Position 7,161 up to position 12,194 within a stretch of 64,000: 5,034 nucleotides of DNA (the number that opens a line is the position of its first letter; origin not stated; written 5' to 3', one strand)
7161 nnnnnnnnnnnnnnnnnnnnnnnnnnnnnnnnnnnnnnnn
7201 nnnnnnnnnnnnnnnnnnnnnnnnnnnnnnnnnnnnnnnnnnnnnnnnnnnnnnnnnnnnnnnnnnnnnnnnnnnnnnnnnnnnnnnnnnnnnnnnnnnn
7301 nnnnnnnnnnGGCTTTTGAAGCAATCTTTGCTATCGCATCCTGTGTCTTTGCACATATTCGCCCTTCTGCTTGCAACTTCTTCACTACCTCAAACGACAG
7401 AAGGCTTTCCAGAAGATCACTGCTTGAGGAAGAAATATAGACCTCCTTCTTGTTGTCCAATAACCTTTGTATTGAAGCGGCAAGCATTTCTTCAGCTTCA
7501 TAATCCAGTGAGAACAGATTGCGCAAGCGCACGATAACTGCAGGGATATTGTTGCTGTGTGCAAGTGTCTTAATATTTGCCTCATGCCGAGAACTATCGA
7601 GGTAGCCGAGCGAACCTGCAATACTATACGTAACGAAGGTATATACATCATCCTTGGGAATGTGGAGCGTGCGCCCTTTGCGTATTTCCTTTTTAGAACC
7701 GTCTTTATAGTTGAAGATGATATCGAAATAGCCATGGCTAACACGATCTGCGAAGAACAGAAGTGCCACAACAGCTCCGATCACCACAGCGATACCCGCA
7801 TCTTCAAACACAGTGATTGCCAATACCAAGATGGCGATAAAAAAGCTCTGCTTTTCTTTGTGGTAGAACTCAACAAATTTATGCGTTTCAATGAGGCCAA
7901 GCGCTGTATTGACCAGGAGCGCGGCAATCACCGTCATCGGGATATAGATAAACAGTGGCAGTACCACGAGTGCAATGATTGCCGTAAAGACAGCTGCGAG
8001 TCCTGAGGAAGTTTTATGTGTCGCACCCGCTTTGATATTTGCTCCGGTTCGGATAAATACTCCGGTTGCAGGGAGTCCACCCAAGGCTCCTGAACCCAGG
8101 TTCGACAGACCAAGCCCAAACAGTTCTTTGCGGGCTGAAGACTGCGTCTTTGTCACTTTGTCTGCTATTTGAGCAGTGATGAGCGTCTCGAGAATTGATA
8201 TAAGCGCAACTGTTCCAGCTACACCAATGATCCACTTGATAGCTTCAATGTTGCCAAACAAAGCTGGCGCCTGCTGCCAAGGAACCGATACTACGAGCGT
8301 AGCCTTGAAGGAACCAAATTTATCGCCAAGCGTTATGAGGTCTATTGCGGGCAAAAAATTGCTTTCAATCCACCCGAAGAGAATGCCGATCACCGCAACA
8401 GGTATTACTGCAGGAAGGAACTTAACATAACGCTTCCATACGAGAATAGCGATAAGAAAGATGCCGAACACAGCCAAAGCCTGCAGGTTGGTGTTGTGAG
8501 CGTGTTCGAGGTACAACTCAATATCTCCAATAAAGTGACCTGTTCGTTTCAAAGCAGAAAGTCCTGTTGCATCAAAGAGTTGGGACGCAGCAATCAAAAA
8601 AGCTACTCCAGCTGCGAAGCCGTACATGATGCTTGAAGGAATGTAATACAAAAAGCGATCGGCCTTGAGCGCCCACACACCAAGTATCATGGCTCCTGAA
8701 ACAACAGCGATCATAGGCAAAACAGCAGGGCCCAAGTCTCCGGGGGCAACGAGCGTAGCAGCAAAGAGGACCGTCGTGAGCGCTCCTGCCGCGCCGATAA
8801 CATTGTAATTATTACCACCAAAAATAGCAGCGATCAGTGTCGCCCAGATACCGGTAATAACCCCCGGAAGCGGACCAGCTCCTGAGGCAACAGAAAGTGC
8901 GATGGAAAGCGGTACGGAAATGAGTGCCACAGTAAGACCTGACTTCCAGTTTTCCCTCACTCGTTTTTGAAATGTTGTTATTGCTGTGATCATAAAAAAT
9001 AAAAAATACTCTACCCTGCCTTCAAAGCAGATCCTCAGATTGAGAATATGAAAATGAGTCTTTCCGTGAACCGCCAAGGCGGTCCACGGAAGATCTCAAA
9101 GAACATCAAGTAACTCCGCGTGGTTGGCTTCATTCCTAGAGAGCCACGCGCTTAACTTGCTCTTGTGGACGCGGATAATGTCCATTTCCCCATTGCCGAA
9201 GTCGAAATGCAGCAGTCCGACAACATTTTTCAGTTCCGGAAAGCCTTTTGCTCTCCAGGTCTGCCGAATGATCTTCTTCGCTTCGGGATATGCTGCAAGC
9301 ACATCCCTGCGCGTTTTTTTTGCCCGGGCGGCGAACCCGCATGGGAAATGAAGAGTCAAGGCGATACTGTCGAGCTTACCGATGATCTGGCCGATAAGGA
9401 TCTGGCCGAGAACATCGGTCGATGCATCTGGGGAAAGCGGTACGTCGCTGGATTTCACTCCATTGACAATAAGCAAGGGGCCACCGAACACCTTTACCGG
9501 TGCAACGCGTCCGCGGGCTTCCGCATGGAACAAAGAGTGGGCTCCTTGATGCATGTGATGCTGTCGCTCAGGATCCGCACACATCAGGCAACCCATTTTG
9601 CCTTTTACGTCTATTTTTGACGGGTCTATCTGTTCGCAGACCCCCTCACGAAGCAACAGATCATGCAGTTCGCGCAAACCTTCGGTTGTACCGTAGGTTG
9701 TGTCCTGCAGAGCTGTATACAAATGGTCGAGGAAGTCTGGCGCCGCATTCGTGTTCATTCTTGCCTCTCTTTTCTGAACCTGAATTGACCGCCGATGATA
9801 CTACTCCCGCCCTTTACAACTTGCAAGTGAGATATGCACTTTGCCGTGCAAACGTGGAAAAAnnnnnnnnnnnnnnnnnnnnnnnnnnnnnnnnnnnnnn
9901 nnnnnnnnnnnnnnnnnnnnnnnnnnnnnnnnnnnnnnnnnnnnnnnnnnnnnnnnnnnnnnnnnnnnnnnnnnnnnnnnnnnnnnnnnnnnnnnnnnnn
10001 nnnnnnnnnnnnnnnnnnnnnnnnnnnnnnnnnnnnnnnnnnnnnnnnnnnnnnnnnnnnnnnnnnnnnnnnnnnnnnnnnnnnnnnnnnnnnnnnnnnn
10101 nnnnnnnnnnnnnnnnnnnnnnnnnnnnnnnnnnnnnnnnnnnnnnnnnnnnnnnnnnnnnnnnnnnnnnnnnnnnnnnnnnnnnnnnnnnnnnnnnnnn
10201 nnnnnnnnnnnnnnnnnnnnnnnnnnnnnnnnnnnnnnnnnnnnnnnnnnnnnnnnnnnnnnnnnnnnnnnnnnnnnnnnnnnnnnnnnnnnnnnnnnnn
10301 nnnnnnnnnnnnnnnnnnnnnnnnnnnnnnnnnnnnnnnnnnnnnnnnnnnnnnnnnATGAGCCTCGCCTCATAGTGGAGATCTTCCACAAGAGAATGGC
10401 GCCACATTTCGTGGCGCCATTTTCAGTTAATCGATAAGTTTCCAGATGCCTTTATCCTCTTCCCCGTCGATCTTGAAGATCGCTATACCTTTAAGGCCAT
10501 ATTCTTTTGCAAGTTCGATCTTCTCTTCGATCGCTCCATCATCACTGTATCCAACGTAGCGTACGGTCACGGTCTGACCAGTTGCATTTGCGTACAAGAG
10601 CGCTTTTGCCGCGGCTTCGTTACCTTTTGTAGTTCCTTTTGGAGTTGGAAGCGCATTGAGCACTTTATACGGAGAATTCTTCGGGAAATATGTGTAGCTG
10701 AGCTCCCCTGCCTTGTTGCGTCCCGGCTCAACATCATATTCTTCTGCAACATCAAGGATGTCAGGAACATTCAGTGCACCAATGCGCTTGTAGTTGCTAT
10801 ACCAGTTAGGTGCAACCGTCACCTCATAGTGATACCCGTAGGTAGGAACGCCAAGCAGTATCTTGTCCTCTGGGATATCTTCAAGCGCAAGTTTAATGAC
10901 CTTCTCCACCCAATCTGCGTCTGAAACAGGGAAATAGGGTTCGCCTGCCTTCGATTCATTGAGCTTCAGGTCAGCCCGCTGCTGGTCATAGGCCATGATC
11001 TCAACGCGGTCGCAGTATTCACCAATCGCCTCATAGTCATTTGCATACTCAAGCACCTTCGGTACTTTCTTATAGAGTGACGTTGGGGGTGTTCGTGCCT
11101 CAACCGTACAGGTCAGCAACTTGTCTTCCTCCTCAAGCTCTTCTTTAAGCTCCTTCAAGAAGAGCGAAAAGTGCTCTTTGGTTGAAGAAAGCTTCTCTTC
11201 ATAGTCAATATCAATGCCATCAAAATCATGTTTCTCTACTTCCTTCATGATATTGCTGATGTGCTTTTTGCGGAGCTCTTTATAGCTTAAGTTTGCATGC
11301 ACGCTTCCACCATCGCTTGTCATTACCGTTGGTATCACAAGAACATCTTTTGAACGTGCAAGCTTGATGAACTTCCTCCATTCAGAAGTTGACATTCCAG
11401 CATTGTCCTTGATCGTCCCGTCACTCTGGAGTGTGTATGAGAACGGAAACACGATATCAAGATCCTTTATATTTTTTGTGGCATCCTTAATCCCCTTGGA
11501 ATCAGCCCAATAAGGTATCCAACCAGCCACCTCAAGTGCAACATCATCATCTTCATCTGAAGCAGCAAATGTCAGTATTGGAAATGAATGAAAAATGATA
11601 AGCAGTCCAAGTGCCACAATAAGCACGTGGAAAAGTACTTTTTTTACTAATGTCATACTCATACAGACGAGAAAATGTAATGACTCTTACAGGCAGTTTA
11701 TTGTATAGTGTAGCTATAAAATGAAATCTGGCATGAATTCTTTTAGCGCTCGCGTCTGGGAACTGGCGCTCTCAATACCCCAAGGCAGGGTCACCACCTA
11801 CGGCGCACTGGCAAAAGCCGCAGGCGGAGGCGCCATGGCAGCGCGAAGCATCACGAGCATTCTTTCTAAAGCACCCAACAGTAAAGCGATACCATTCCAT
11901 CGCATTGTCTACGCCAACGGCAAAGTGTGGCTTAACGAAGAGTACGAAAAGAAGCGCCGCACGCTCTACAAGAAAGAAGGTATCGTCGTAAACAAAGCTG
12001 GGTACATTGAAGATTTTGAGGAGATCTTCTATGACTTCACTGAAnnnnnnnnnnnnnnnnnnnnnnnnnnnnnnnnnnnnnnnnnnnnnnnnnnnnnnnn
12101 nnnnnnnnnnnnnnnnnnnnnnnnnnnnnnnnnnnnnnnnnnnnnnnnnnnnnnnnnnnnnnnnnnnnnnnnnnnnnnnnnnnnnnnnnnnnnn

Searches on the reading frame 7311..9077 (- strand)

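Call 22: search_protein_families(library=pfam, proteins=[window:7311-9077:-], max_evalue=0.01)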
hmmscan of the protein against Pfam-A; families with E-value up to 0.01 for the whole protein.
window:7311-9077:- (589 aa): 1 family
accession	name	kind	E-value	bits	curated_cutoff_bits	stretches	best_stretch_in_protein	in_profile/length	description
PF00916.26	Sulfate_transp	-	5.9e-48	164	23.2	1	46-417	7-379/380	Sulfate permease family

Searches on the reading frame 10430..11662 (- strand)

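Call 23: search_protein_families(library=pfam, proteins=[window:10430-11662:-], max_evalue=0.01)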
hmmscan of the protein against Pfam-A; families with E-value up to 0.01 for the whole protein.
window:10430-11662:- (411 aa): 3 families
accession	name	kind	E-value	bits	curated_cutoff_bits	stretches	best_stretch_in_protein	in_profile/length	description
PF00704.34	Glyco_hydro_18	-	1.4e-28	100.9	29.6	1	65-399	20-315/317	Glycosyl hydrolases family 18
PF23916.1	TIM-barrel_EndoS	-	1.1e-05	25.8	27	1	66-207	25-165/238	Endo-beta-N-acetylglucosaminidase EndoS TIM-barrel domain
PF16141.11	GH18_BT1044-like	-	0.0098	15.6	28.7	0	132-186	134-198/325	Glycoside hydrolase family 18, BT1044-like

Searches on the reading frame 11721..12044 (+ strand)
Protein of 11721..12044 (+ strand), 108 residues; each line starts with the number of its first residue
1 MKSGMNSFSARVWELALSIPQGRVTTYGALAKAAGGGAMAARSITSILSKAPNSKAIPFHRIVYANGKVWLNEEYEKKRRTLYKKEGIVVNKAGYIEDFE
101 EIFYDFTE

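Call 9: search_protein_families(library=ncbifam, proteins=[window:11721-12044:+])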
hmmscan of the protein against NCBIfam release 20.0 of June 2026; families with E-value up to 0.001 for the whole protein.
window:11721-12044:+ (108 aa): 5 families
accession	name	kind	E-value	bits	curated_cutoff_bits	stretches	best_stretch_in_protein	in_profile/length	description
TIGR00589.1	ogt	superfamily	1.2e-10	41.3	46.4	1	7-70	2-64/80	methylated-DNA--[protein]-cysteine S-methyltransferase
NF007626.0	PRK10286.1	equivalog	7.4e-08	32.7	192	1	6-88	87-168/171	methylated-DNA--[protein]-cysteine S-methyltransferase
NF003022.0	PRK03887.1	equivalog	7.8e-07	29.1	164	1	4-88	89-170/175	methylated-DNA--protein-cysteine methyltransferase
NF041132.1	DNA_protcyst_Mta_Thcoc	equivalog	1.9e-06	27.8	250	1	4-80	89-163/169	methylated-DNA--protein-cysteine methyltransferase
NF011964.0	PRK15435.1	equivalog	4.8e-05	22.5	345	1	7-69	270-331/354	bifunctional DNA-binding transcriptional regulator/O6-methylguanine-DNA methyltransferase Ada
